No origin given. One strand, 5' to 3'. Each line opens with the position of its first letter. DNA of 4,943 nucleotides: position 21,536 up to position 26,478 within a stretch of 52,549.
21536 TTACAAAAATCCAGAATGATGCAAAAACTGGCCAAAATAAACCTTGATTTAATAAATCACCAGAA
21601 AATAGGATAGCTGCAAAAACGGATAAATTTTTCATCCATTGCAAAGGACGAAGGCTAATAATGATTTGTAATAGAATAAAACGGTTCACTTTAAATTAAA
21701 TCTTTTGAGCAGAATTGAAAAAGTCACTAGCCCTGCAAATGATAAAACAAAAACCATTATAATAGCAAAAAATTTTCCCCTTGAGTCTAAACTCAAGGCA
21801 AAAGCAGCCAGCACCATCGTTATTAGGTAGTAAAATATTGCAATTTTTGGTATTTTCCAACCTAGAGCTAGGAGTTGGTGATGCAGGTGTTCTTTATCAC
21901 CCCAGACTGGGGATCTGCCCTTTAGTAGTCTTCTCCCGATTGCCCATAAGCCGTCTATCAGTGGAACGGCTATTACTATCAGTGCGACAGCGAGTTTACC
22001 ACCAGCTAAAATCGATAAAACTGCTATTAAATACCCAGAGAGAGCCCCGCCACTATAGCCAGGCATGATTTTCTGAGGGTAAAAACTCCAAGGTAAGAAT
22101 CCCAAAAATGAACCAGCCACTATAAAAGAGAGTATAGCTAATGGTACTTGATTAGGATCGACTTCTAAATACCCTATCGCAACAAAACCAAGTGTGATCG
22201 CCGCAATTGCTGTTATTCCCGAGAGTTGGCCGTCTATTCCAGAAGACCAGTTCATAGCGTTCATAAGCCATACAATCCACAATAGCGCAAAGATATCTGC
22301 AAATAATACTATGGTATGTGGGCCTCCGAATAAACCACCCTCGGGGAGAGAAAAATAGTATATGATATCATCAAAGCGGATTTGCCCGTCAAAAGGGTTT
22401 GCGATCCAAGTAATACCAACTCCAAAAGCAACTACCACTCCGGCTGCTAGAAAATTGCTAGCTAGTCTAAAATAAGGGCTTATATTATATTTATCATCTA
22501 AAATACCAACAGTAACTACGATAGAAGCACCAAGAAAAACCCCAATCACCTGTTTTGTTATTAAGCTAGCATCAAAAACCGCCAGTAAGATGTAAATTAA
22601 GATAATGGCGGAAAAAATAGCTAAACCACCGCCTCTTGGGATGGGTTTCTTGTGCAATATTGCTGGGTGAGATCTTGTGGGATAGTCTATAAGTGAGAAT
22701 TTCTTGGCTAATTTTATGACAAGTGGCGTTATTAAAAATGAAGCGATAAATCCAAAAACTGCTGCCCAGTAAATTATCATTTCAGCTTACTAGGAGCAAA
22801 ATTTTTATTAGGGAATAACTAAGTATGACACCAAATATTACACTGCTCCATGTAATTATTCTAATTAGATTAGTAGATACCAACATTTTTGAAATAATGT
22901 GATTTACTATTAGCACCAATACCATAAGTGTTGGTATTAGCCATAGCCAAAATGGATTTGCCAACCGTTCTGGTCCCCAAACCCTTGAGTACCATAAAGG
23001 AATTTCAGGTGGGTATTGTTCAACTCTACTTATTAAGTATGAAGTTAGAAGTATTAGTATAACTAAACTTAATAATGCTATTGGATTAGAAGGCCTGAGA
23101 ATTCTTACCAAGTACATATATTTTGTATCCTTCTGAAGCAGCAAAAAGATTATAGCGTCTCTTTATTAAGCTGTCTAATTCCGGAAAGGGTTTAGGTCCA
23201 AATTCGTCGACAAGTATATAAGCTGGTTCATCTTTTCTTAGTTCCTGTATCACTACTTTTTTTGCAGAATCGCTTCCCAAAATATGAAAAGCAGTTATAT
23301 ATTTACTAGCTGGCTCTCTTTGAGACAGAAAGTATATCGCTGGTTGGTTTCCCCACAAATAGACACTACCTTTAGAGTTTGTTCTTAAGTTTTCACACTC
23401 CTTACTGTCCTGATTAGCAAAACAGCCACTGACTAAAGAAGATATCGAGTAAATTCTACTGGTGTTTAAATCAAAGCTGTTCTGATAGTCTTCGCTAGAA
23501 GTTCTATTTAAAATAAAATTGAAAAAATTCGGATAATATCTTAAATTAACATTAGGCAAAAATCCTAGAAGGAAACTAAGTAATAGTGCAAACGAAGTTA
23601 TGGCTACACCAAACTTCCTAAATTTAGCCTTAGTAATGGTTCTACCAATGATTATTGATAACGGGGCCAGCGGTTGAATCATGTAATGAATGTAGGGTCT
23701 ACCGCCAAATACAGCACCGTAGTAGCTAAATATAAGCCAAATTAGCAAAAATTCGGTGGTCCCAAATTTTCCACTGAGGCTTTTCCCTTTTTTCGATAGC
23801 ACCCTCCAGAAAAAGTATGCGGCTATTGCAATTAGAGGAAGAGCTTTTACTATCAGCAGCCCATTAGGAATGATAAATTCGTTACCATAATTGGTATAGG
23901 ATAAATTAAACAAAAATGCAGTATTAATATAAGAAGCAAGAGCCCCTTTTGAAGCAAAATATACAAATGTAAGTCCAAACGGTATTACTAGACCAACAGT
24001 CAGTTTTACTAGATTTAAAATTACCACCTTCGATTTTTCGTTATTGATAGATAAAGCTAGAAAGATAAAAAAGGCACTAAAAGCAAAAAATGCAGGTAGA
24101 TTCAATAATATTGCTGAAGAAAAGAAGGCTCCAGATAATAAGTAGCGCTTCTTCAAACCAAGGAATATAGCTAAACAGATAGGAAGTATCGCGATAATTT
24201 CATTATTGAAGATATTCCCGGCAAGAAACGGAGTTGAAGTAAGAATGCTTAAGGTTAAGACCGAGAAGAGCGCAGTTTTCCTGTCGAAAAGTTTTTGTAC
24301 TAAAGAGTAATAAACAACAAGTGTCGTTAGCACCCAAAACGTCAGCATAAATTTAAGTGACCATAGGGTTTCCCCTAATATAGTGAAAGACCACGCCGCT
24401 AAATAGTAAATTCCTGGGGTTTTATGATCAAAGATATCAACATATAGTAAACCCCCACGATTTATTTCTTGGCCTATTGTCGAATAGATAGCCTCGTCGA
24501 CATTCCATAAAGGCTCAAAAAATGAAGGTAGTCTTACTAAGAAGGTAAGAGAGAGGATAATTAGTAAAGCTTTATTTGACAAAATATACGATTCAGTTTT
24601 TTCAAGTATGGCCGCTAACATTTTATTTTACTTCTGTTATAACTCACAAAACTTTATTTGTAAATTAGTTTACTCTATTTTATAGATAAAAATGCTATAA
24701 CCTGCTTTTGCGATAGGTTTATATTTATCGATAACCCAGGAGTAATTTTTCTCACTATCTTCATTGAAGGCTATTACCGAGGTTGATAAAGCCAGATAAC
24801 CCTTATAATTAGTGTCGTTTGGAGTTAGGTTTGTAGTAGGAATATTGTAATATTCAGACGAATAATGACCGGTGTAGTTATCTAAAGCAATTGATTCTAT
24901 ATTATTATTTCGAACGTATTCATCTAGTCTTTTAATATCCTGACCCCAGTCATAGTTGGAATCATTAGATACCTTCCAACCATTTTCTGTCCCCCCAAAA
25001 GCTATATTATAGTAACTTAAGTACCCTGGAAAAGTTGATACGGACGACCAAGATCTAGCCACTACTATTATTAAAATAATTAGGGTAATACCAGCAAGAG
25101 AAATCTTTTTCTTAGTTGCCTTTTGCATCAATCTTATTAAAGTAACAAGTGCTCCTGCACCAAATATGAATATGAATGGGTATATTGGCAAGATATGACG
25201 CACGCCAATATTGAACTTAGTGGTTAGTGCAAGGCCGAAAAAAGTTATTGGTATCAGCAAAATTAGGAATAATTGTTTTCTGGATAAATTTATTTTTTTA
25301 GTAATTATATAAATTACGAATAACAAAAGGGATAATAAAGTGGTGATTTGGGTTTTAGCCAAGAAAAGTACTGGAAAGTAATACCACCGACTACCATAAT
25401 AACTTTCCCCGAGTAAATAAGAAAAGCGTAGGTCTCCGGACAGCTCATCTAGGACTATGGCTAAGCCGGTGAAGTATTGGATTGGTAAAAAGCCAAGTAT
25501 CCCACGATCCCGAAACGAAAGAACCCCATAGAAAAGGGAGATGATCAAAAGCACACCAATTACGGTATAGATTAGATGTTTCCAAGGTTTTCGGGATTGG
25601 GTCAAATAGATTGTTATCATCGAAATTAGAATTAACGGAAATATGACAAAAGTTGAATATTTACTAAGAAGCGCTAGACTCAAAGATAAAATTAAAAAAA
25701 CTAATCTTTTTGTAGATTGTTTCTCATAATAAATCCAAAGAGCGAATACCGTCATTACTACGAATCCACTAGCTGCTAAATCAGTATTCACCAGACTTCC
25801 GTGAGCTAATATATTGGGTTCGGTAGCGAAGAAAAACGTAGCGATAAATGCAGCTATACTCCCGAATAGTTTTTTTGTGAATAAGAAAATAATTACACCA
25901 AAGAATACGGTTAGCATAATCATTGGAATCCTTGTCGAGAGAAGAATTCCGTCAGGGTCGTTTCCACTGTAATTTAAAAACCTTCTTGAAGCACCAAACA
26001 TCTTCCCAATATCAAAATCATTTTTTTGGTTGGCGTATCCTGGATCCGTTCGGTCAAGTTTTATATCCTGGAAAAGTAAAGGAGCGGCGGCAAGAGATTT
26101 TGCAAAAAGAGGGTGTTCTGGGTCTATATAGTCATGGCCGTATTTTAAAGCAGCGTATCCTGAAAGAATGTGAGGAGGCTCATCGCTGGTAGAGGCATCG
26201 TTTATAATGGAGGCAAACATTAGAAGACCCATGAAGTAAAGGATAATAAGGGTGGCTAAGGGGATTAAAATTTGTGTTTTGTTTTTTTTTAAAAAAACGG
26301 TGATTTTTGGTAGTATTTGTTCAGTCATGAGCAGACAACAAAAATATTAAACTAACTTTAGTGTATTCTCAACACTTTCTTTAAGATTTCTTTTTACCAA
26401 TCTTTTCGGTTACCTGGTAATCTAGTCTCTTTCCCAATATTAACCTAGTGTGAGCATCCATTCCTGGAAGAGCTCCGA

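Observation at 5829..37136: Five G+C-rich islands in an A+T-rich backbone, each a self-contained cassette in an intergenic gap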

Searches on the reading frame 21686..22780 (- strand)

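Call 68: search_protein_families(library=pfam, proteins=[window:21686-22780:-], max_evalue=0.0001)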
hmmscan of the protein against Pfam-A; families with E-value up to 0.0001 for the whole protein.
window:21686-22780:- (364 aa): 1 family
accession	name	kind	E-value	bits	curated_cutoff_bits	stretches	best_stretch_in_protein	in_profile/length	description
PF00953.26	Glycos_transf_4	-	3e-24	86.3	27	1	79-258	2-158/160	Glycosyl transferase family 4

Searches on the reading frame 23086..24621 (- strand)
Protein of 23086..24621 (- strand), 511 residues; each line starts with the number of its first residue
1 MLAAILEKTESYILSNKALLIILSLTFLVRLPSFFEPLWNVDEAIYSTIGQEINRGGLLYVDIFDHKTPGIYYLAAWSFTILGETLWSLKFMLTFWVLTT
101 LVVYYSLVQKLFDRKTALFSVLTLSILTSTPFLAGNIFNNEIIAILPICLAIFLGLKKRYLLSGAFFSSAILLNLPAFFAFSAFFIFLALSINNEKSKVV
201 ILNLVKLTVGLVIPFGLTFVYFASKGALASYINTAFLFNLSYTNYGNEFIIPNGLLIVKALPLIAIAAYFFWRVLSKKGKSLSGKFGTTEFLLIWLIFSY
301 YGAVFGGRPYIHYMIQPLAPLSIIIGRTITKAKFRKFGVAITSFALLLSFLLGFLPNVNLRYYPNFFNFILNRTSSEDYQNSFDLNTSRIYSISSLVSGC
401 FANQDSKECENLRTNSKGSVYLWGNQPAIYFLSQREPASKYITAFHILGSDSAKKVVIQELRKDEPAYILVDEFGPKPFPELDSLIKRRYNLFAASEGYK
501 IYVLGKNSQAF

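Call 68: search_protein_families(library=pfam, proteins=[window:23086-24621:-], max_evalue=0.0001)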
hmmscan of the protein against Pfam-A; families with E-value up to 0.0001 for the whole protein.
window:23086-24621:- (511 aa): 1 family
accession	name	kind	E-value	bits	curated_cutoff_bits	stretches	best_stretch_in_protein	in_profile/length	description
PF13231.12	PMT_2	-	4.9e-08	33.8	26.1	1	67-211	2-151/160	Dolichyl-phosphate-mannose-protein mannosyltransferase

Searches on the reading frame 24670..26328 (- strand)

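Call 68: search_protein_families(library=pfam, proteins=[window:24670-26328:-], max_evalue=0.0001)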
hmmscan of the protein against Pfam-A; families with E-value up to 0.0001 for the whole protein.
window:24670-26328:- (552 aa): 1 family
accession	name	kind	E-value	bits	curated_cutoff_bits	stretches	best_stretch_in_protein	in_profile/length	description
PF13231.12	PMT_2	-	1.3e-11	45.4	26.1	1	131-262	23-155/160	Dolichyl-phosphate-mannose-protein mannosyltransferase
